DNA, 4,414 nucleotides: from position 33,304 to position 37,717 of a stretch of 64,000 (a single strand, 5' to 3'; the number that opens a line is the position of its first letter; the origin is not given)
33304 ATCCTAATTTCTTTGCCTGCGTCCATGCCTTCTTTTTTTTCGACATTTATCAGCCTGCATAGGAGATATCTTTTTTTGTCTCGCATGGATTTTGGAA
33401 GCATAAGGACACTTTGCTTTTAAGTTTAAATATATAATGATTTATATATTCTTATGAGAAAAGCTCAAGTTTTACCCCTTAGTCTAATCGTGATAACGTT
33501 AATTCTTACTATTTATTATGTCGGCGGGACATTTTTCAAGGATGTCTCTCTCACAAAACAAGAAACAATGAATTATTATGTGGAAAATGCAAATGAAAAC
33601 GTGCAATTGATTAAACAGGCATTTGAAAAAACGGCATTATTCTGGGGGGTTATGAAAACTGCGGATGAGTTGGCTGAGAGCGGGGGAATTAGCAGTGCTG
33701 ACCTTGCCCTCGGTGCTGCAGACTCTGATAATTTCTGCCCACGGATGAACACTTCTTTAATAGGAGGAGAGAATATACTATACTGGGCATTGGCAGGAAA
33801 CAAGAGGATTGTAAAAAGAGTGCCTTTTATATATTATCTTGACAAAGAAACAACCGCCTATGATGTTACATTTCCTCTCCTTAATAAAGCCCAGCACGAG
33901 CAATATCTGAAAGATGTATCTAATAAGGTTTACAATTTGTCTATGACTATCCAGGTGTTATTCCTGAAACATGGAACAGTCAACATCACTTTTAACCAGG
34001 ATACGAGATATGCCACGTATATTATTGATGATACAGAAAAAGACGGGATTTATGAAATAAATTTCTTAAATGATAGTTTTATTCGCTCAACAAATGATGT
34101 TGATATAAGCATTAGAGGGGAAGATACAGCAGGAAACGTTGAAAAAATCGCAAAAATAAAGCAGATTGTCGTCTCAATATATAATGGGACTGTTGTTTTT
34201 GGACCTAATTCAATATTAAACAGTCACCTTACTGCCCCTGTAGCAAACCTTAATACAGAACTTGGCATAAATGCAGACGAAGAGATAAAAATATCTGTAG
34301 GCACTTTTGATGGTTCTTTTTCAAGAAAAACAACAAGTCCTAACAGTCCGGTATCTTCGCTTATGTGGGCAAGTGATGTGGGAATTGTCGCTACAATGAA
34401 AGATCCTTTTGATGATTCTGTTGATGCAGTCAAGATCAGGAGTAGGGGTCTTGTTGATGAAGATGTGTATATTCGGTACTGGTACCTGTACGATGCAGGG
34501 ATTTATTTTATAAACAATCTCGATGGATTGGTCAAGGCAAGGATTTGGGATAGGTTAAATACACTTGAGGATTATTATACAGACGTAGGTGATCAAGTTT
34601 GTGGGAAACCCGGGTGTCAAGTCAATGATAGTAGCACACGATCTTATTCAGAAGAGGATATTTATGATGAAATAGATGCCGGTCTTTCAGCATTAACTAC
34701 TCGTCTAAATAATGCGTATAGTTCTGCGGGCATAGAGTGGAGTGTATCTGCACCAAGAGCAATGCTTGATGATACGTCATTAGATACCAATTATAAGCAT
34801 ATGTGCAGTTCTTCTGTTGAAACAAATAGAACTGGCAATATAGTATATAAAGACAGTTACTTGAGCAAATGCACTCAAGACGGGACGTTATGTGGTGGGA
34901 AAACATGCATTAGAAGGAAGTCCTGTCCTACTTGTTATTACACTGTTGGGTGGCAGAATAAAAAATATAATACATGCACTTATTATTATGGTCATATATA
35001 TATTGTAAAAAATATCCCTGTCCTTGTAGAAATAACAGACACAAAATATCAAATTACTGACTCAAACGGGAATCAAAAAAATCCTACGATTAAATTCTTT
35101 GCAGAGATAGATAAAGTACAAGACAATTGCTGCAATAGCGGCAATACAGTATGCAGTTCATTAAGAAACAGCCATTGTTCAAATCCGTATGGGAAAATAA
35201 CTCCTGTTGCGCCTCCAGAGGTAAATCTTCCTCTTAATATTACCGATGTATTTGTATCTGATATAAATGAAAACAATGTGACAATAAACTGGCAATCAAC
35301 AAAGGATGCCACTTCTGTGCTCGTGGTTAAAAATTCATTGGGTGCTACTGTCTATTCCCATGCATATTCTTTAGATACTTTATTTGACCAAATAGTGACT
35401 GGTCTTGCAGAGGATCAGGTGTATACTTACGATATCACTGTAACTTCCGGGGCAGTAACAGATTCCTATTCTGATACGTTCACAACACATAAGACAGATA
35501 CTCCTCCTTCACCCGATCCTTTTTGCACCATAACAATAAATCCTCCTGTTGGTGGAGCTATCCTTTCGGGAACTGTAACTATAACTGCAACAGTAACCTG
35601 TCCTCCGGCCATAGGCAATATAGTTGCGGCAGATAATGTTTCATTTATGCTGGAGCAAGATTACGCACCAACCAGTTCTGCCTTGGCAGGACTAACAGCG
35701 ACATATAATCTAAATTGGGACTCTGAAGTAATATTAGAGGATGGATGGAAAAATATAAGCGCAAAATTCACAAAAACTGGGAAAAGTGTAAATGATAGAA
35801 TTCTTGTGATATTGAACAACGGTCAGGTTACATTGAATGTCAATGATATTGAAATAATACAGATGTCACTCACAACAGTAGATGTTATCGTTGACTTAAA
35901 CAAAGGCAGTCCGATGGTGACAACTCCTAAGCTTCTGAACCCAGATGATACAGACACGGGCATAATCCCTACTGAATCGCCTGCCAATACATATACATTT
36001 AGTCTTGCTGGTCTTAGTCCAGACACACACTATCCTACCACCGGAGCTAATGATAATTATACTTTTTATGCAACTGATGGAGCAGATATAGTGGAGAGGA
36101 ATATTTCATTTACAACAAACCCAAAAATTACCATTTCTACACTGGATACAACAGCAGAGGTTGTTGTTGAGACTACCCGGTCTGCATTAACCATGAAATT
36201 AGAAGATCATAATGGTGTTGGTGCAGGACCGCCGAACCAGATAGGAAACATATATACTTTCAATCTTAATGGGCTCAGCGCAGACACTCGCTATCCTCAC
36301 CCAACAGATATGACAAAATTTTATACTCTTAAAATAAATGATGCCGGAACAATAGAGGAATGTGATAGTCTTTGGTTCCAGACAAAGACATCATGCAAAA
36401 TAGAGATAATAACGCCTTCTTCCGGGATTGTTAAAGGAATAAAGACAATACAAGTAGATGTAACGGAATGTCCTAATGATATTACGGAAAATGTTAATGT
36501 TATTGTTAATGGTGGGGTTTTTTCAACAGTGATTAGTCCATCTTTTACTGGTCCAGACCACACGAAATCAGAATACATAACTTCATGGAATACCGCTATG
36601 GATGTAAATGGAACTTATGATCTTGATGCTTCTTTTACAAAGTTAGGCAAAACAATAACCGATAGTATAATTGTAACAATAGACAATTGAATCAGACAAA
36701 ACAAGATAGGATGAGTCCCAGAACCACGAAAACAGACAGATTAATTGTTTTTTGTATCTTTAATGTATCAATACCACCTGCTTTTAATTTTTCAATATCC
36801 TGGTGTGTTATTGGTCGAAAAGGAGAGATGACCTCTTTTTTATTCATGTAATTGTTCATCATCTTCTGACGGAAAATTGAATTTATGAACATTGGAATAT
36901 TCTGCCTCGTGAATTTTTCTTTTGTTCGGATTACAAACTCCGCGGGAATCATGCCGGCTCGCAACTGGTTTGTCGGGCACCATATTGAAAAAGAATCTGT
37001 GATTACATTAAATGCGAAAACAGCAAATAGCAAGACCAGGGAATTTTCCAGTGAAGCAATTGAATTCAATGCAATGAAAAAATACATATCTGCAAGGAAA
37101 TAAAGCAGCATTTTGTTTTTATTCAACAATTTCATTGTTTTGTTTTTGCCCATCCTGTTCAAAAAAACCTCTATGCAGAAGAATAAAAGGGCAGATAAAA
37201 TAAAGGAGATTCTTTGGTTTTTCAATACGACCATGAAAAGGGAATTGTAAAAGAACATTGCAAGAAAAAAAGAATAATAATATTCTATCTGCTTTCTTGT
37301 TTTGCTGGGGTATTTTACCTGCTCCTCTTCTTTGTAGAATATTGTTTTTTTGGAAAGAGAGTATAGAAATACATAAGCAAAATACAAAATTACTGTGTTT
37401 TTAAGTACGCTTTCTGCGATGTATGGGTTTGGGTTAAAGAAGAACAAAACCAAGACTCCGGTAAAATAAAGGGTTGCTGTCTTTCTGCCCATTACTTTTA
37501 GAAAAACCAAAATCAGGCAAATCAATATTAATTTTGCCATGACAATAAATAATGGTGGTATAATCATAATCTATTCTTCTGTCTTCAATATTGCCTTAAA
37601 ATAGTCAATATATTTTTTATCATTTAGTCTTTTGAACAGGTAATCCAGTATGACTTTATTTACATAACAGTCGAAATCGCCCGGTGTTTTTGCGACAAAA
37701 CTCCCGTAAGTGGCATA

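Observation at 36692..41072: Compact archaeal radical-SAM peptide-maturation operon: Trp-ladder precursor, three rSAM domains, membrane protein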

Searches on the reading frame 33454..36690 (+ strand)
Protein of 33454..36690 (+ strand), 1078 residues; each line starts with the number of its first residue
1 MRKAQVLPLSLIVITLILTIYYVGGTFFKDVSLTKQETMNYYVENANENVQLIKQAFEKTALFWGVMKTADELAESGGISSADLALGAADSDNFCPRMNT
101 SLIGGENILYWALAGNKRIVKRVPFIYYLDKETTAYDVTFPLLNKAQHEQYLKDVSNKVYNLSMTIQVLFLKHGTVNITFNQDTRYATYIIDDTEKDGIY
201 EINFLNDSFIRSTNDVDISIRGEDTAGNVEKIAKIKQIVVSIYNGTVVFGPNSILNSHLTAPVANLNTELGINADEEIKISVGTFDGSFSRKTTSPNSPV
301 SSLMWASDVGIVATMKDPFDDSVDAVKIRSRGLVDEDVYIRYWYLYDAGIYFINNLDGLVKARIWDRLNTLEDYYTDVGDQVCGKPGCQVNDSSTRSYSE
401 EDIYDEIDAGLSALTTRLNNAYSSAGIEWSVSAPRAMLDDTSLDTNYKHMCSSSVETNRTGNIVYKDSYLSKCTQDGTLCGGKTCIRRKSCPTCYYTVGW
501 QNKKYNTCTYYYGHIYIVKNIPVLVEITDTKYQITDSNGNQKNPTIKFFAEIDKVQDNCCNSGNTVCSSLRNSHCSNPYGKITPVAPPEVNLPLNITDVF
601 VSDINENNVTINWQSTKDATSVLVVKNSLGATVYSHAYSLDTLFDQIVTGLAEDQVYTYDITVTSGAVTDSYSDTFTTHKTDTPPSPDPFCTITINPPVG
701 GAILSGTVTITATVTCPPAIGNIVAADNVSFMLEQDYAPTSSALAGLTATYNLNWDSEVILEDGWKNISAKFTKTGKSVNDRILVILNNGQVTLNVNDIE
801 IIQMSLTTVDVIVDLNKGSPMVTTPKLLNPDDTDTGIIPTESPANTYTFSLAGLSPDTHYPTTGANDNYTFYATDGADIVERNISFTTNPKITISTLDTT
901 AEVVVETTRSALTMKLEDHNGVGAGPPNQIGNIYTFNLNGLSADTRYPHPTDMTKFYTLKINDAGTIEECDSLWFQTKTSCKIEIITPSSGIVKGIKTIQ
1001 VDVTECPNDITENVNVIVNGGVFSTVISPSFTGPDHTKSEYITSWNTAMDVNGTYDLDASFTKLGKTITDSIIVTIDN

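Call 26: search_protein_families(library=padloc, proteins=[window:33454-36690:+], max_evalue=0.01)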
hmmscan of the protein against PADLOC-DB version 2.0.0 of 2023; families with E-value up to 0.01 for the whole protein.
window:33454-36690:+ (1078 aa): 0 families

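Call 60: search_protein_families(library=pfam, proteins=[window:33454-36690:+], max_evalue=0.001)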
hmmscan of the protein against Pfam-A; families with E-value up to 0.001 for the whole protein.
window:33454-36690:+ (1078 aa): 0 families

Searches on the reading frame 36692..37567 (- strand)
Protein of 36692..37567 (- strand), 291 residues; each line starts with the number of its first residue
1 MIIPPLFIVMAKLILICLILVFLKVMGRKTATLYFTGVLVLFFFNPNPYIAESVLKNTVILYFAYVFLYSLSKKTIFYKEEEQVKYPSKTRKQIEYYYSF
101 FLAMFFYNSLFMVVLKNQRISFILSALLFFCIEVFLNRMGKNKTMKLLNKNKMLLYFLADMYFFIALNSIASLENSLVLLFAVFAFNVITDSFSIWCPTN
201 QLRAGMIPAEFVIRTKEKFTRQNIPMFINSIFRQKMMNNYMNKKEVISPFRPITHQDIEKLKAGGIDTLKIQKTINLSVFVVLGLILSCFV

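Call 3: search_protein_families(library=pfam, proteins=[window:36692-37567:-], max_evalue=0.1)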
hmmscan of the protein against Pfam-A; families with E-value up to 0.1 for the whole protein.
window:36692-37567:- (291 aa): 1 family
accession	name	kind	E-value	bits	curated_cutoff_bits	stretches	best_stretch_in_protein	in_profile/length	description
PF06819.16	Arc_PepC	-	0.0094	16.6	23.4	1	196-262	27-96/110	Archaeal Peptidase A24 C-terminal Domain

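Call 4: search_protein_families(library=ncbifam, proteins=[window:36692-37567:-], max_evalue=0.1)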
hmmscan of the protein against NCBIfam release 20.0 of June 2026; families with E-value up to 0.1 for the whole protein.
window:36692-37567:- (291 aa): 0 families

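Call 26: search_protein_families(library=padloc, proteins=[window:36692-37567:-], max_evalue=0.01)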
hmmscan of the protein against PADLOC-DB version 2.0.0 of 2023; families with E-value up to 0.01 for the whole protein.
window:36692-37567:- (291 aa): 0 families

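Call 31: find_homologous_proteins(query=window:36692-37567:-, max_evalue=0.001)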
Query window:36692-37567:- (291 aa): 4 proteins with E <= 0.001 among 1849 candidates.
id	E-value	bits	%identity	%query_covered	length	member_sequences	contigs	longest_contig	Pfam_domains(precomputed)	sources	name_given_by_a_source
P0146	7.6e-180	614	100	100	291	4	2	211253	-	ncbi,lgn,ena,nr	ncbi:MAG: hypothetical protein KAR87_03180 [Candidatus Aenigmarchaeota archaeon]|nr:hypothetical pro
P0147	8.4e-114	398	65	99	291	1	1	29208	-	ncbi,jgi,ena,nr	ncbi:MAG: hypothetical protein DRN66_00580 [Candidatus Nanohalarchaeota archaeon]|nr:MAG: hypothetic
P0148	5.1e-85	303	54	97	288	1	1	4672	-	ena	-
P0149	2.6e-14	71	28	98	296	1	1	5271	-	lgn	-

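Call 42: predict_structure(alignment_id=A3)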
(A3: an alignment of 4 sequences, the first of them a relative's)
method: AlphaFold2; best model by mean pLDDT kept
length: 291 residues; sequences in the alignment: 4
mean_pLDDT: 58.8   pTM: 0.51
mean pLDDT of the five models: 58.8, 51.4, 50.1, 49.6, 41.5
residues with pLDDT >= 90: 0; 70-90: 77; 50-70: 136; < 50: 78
segments of 3 or more residues with pLDDT < 50: 73-91, 138-140, 145-150, 207-251
pLDDT, mean of each block of 10 residues (from residue 1): 66 72 62 81 81 78 69 38 40 56 68 71 71 59 49 57 54 57 61 58 51 41 34 31 29 64 61 62 82 66
secondary structure, 60 per line:
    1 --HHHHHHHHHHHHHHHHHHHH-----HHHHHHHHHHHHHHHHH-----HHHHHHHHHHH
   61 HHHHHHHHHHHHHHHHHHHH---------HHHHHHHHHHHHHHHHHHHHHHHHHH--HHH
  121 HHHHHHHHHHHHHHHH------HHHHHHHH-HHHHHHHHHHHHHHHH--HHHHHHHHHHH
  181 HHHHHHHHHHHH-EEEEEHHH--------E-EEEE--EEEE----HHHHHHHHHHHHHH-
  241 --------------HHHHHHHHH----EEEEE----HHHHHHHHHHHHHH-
elements in order: H3-22 H28-44 H50-80 H90-115 H118-136 H143-150 H152-167 H170-192 E194-198 E212-215 E218-221 H226-239 H255-263 E268-272 H277-290

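Call 43: search_protein_representatives(alignment_id=A3)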
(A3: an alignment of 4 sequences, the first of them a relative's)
Query: 4 sequences, 288 profile positions. Proteins with E-value up to 0.001 (for the whole library): 29; up to 1e-10: 13; up to 1e-30: 6. The best 29 are listed.
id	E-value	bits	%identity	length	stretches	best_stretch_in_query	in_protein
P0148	1.1e-134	464.8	-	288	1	1-287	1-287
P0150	3.1e-75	269.7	-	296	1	1-286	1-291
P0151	5.7e-54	199.9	-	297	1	6-287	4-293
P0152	2.7e-48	181.3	-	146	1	99-244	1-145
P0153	5.8e-37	144.1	-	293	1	7-286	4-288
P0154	4.5e-32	128.0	-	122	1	2-107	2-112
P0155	8.3e-25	104.2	-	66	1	222-287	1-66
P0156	7.1e-24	101.1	-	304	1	2-287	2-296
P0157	1.1e-16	77.6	-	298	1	8-286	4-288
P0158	1.4e-16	77.2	-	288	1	4-286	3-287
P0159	1.3e-15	74.0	-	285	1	9-286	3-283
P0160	7.6e-15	71.5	-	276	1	6-286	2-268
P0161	1.4e-11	60.8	-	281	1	6-285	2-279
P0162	1.7e-10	57.2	-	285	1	13-287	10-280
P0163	4.1e-10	56.0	-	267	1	6-287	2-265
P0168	4.3e-05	39.5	-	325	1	49-287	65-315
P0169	6.6e-05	38.9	-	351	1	73-287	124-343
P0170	1.4e-04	37.7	-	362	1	12-287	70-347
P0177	8.3e-04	35.3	-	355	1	6-286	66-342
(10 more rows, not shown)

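Call 45: search_protein_families(library=pfam, alignment_id=A4, max_evalue=0.01)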
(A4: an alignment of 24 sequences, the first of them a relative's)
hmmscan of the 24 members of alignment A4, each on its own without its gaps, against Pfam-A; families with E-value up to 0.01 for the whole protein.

A. member 1, P0146 (291 aa): 1 family
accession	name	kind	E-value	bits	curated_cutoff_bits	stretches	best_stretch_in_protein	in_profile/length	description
PF06819.16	Arc_PepC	-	0.0094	16.6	23.4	0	196-262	27-96/110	Archaeal Peptidase A24 C-terminal Domain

B. families by the number of members that match (of 24 scanned): 2 families
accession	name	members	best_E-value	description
PF06819.16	Arc_PepC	15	5e-11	Archaeal Peptidase A24 C-terminal Domain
PF01478.23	Peptidase_A24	5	4.9e-06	Type IV leader peptidase family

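Call 47: search_protein_families(library=ncbifam, proteins=[P0177, P0168, P0170, P0169, P0153, P0156, P0160], max_evalue=0.01)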
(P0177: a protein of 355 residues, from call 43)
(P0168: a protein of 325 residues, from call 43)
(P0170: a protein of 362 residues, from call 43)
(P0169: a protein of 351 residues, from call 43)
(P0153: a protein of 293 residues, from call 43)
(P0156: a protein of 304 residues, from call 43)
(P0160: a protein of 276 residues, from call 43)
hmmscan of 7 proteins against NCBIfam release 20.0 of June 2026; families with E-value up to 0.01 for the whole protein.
P0177 (355 aa): 0 families

P0168 (325 aa): 1 family
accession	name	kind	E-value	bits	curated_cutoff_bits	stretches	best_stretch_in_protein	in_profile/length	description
NF040695.1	FlaK_Arch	equivalog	5.2e-06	26.2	330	1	1-102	40-152/230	preflagellin peptidase FlaK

P0170 (362 aa): 0 families

P0169 (351 aa): 0 families

P0153 (293 aa): 0 families

P0156 (304 aa): 0 families

P0160 (276 aa): 0 families

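Call 53: fold_search(model_id=the predicted structure, library=pdb)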
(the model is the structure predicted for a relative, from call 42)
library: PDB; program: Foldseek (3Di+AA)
matches with E <= 10: 44; with E <= 0.001: 0
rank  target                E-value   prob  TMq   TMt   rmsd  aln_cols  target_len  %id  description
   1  9f5x_2D               1.8e+00  0.23  0.24  0.25   8.8       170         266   13  Structure of the Chlamydomonas reinhardtii respiratory supercomplex I1 III2 IV2 (released 2025-03-12)
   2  8x43_A                2.0e+00  0.15  0.17  0.16  17.6       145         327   16  human KCNQ2-CaM-Ebio1-S1 complex in the presence of PIP2 (released 2024-01-17)
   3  7stm_A                2.5e+00  0.04  0.17  0.08  29.9       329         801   11  Chitin Synthase 2 from Candida albicans bound to UDP-GlcNAc (released 2022-07-13)
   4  9nox_A                3.1e+00  0.09  0.20  0.22  12.0       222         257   11  Transmembrane domains of the human TAS1R2 sweet receptor subunit in complex with miniGs/gust25 (released 2025-05-14)
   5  7akw_A                3.4e+00  0.05  0.19  0.22  11.2       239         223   15  Crystal structure of the viral rhodopsins chimera O1O2 (released 2020-11-25)
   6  9bku_A                4.9e+00  0.08  0.17  0.11   8.2       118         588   15  Cryo-EM structure of TRPV3 K169A in nanodiscs incubated with NASPM (released 2025-05-21)
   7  9min_I                4.9e+00  0.06  0.14  0.24   9.5       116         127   12  Structure of a designed minibinder to NYESO1-A*02:01 (released 2025-08-06)
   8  6ykm_A                4.9e+00  0.04  0.15  0.16  21.9       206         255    9  Structure of C. jejuni MotAB (released 2020-09-30)
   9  7xgg_A                4.9e+00  0.03  0.11  0.18  20.3       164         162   11  Crystal structure of BCL-xL in complex with computationally designed inhibitor protein (released 2022-07-20)
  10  6adq_G                5.2e+00  0.06  0.21  0.26  10.2       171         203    8  Respiratory Complex CIII2CIV2SOD2 from Mycobacterium smegmatis (released 2018-11-14)
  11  8uao_A                5.2e+00  0.06  0.21  0.25  13.8       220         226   10  DpHF18 filament (released 2024-04-10)
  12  8xi9                  5.5e+00  0.15  0.23  0.30   8.2       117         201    8  Crystal structure of FRB-FKBP fusion protein in complex with rapamycin (released 2024-08-07)
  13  9p3s_A                6.1e+00  0.05  0.17  0.07  13.9       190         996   15  Zebrafish TRPM5 D797N mutant with 5mM calcium and 0.5mM CBTA (released 2026-01-07)
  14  3uun_A                6.1e+00  0.04  0.13  0.22  18.9       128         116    9  Crystal Structure of N-terminal first spectrin repeat of dystrophin (released 2012-09-19)
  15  8j00_A                6.4e+00  0.08  0.18  0.17  17.3       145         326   17  Human KCNQ2-CaM in complex with CBD (released 2023-11-29)
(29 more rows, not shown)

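Call 55: search_solved_structures(query=A5, max_evalue=10, show_alignments=2)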
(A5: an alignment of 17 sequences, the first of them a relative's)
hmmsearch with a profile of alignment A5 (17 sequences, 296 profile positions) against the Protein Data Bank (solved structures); distinct sequences matched with E-value up to 10: 3.
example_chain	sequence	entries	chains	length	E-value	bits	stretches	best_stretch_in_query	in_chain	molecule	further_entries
2caz_A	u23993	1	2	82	0.29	13.7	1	190-220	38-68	SUPPRESSOR PROTEIN STP22 OF TEMPERATURE-SENSITIVE ALPHA-FACTOR RECEPTOR AND ARGININE PERME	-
2p22_A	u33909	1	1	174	1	11.9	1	190-220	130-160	Suppressor protein STP22 of temperature-sensitive alpha-factor receptor and arginine perme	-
2f66_A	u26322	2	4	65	2.1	10.8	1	190-220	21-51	Suppressor protein STP22 of temperature-sensitive alpha-factor receptor and arginine perme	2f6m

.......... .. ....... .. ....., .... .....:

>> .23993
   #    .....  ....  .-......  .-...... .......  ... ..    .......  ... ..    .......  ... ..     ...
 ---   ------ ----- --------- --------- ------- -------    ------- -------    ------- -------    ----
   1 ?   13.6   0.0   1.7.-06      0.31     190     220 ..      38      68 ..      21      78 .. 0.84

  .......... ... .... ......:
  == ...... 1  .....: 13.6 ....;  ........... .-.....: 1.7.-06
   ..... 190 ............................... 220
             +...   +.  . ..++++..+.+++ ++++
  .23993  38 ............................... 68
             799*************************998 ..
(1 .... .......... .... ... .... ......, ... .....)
